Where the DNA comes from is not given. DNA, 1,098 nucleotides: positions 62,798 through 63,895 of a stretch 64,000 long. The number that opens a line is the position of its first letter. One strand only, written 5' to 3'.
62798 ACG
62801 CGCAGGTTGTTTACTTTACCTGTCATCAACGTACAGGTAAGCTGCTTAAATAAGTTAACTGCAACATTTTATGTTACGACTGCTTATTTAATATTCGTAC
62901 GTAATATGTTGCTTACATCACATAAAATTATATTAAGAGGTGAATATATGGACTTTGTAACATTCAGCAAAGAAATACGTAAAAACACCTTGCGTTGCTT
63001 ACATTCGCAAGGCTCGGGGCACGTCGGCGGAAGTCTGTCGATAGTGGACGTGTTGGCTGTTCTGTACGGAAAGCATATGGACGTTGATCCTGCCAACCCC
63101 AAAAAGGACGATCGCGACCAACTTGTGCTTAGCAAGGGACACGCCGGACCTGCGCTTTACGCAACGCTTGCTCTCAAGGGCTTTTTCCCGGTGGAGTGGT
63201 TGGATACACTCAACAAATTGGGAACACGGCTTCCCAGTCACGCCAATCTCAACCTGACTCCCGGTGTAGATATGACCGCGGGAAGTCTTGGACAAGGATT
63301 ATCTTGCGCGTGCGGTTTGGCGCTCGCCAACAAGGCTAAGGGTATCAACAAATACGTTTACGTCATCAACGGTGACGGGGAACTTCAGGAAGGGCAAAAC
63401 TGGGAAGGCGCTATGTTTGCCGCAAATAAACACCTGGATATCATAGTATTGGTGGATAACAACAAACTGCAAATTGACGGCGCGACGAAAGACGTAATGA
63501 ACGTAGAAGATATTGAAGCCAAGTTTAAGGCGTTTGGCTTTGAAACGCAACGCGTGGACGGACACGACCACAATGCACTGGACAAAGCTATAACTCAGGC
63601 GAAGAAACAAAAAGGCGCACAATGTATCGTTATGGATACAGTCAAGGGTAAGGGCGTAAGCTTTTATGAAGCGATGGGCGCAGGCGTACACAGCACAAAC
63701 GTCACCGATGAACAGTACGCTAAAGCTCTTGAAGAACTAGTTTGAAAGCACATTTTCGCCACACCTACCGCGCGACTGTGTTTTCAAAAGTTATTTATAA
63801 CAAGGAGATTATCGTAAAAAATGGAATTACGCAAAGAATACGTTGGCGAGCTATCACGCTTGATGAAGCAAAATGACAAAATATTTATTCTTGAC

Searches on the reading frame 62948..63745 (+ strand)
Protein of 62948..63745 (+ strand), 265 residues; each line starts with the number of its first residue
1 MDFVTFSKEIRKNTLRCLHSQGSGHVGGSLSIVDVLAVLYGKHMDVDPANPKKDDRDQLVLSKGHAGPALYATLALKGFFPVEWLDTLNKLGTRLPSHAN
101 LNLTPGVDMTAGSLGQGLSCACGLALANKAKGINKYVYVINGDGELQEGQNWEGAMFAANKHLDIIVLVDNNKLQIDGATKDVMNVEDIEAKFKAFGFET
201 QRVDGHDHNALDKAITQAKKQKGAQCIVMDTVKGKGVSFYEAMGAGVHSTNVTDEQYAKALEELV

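Call 34: find_encoding_contigs(protein=window:62948-63745:+, flank=10000, max_places=4)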
Protein window:62948-63745:+ (265 aa): 2 contigs read that carry it; 1 place shown.
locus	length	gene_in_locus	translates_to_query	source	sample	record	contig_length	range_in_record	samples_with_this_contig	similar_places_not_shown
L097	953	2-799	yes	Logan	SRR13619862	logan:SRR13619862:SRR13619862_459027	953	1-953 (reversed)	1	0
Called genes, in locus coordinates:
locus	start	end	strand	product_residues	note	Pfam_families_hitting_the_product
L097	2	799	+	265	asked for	PF00456:Transketolase_N, PF09364:XFP_N (weak), PF00676:E1_dh, PF02775:TPP_enzyme_C (weak), PF13292:DXP_synthase_N (weak)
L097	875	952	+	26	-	?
